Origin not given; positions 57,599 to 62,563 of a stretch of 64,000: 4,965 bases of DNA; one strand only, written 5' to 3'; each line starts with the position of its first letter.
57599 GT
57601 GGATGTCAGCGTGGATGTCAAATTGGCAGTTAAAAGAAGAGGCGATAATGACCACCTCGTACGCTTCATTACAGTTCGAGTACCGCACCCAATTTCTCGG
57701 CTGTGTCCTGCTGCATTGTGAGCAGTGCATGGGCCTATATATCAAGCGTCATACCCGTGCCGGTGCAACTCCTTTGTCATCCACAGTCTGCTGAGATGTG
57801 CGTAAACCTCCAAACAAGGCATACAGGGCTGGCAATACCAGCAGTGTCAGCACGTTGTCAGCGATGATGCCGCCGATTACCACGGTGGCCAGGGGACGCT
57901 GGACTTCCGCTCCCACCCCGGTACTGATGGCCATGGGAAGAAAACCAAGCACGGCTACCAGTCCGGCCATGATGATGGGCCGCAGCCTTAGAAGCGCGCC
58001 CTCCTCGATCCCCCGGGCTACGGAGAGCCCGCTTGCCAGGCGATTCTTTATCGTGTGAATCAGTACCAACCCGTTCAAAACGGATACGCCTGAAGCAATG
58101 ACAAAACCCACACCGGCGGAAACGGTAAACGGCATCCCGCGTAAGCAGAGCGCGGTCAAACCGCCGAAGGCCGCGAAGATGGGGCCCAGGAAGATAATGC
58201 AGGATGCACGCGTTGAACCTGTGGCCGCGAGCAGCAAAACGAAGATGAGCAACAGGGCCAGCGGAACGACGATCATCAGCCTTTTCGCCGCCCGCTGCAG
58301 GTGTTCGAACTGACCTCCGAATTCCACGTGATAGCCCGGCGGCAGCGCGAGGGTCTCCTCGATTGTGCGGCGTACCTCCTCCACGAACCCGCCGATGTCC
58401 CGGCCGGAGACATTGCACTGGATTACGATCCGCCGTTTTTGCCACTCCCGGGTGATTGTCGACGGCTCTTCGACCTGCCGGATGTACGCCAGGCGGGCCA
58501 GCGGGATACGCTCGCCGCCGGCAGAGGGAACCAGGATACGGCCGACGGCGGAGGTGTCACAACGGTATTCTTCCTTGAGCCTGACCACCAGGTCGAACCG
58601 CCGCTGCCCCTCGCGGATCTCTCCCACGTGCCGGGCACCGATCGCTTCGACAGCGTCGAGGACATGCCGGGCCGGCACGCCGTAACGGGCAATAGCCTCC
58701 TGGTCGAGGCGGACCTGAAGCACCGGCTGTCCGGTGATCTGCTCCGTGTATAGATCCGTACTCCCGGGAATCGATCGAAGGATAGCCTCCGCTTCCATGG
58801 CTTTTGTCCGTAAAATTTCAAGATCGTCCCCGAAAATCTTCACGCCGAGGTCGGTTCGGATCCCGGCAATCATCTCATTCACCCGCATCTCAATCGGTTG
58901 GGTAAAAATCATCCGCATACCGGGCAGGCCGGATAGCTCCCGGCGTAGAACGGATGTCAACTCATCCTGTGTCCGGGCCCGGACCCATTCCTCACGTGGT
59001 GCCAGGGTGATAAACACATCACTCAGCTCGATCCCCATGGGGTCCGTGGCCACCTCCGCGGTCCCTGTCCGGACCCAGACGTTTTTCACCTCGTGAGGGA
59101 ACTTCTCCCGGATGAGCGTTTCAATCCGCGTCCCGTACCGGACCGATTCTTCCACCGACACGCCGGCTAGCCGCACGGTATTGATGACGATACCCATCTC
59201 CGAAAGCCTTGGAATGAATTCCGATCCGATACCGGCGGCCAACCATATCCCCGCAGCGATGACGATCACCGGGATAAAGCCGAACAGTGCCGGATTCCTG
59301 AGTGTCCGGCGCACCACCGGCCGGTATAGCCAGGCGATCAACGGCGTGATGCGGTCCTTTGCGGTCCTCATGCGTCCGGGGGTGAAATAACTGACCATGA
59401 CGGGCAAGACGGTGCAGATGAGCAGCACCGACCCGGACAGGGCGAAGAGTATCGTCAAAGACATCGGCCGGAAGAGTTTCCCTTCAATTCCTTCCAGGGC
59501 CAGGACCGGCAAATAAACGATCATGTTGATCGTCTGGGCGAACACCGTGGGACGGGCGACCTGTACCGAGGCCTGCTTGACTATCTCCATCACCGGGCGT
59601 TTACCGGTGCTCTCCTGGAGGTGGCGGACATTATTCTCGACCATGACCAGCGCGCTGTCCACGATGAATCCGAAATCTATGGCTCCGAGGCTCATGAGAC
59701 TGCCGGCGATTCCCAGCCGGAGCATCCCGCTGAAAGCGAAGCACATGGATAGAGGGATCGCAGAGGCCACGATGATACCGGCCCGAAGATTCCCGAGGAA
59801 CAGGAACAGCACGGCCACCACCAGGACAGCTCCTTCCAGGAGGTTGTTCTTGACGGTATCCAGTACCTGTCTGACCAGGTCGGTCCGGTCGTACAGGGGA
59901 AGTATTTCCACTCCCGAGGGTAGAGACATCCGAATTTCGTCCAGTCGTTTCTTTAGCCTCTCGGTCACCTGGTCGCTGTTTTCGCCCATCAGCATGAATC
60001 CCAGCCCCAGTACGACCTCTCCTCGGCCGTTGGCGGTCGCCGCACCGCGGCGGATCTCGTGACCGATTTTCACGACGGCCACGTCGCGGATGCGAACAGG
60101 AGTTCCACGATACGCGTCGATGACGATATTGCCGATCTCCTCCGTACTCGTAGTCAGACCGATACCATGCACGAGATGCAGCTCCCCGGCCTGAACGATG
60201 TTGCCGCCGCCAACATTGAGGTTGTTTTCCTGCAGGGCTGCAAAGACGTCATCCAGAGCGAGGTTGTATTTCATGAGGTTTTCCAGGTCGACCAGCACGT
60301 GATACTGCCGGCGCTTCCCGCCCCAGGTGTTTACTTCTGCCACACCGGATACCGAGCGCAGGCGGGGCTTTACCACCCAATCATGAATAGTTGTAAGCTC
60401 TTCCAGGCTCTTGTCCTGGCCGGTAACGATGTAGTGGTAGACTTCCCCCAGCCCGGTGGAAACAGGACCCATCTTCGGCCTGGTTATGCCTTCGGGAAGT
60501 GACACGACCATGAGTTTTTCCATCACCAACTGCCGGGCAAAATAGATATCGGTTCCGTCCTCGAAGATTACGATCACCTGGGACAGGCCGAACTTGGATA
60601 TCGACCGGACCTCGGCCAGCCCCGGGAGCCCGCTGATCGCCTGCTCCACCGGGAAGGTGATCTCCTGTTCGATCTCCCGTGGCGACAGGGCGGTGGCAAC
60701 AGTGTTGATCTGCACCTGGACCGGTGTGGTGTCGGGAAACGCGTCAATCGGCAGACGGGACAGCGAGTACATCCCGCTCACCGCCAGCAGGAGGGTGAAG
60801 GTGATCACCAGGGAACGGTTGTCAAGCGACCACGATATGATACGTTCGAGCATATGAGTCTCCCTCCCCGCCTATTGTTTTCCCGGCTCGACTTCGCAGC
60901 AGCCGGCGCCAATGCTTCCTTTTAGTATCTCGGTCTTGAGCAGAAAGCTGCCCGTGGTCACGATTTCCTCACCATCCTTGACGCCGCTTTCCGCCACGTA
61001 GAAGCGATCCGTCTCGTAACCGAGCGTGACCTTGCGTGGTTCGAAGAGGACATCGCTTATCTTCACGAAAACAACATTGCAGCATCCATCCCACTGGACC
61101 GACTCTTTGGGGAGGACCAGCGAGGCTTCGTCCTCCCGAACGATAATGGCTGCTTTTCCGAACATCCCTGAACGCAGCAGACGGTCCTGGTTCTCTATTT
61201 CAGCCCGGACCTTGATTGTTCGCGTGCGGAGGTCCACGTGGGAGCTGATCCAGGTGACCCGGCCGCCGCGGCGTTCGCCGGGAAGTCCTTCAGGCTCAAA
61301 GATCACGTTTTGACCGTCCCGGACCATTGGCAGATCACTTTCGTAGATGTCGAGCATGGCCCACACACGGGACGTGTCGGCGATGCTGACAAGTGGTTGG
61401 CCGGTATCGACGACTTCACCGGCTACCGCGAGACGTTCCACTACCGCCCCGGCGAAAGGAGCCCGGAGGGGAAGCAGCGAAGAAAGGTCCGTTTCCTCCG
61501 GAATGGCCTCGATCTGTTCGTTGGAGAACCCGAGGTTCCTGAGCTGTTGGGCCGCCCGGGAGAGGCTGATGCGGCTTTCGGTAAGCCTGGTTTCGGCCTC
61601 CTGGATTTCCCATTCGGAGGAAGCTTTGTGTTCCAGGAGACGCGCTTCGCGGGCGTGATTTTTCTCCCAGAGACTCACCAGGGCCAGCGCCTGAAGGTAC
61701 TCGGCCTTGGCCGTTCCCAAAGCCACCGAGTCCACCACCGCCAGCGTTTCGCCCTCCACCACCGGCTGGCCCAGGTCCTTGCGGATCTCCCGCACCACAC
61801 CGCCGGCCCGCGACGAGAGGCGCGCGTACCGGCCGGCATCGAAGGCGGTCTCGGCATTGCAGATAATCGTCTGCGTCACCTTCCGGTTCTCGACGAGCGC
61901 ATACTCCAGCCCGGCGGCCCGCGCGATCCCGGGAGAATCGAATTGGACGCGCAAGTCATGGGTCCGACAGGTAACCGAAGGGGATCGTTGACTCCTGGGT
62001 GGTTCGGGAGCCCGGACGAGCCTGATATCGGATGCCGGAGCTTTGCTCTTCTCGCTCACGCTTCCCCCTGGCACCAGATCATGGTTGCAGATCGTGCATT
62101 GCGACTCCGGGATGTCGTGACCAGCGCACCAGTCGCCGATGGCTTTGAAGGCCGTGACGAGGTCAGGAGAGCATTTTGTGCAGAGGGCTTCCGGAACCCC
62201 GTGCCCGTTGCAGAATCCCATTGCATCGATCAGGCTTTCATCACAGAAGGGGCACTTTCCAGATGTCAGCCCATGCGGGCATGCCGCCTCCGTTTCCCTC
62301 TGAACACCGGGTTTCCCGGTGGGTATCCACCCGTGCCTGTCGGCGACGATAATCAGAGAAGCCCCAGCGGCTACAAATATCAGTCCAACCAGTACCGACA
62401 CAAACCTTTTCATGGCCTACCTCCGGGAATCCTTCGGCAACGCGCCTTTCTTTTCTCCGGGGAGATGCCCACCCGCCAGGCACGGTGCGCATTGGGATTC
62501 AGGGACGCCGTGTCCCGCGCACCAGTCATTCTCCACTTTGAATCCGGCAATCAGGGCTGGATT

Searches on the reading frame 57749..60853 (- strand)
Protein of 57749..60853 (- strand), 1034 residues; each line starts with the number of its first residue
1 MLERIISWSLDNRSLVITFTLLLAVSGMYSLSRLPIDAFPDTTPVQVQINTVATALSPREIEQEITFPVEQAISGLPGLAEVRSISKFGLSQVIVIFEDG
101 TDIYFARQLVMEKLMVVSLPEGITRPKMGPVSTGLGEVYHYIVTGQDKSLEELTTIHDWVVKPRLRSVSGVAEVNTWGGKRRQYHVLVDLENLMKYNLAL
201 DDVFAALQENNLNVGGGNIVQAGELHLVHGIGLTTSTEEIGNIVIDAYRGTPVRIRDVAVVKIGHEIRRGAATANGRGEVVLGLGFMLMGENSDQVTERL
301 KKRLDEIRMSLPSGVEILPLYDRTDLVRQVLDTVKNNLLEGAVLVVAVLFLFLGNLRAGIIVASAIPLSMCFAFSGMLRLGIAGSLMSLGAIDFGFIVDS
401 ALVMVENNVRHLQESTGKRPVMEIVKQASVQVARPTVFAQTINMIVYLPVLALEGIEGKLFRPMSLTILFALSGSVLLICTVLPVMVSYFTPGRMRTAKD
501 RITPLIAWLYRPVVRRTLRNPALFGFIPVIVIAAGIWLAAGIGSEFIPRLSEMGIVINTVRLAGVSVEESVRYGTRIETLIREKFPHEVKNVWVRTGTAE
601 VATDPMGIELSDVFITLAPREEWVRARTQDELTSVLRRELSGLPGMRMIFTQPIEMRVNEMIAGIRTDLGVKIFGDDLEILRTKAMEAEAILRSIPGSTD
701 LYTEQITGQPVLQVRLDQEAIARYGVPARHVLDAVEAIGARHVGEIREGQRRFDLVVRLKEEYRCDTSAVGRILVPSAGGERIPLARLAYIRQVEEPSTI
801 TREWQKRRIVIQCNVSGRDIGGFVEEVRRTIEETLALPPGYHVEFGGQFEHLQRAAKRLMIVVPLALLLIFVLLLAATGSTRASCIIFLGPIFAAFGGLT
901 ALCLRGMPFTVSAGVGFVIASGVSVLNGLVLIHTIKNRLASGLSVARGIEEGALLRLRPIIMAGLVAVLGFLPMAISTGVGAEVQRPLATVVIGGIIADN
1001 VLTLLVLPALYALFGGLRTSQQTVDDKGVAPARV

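Call 9: search_protein_families(library=pfam, proteins=[window:57749-60853:-], max_evalue=0.01)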
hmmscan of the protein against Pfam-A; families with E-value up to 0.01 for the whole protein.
window:57749-60853:- (1034 aa): 1 family
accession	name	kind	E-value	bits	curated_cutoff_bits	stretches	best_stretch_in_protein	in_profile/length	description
PF00873.25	ACR_tran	-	2.8e-271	903.1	28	1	6-1014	2-1020/1021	AcrB/AcrD/AcrF family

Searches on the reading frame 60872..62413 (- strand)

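Call 24: search_protein_families(library=pfam, proteins=[window:60872-62413:-], max_evalue=0.01)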
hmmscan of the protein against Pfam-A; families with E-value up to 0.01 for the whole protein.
window:60872-62413:- (513 aa): 3 families
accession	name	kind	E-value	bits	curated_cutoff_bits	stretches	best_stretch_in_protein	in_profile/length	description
PF16576.10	HlyD_D23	-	3.9e-49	167.3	30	1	180-418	3-213/214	Barrel-sandwich domain of CusB or HlyD membrane-fusion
PF13437.12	HlyD_3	-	3.1e-21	76.5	22.2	1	316-416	2-106/106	HlyD family secretion protein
PF00364.28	Biotin_lipoyl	-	5.7e-05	23.3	22.1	0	199-226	45-72/73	Biotin-requiring enzyme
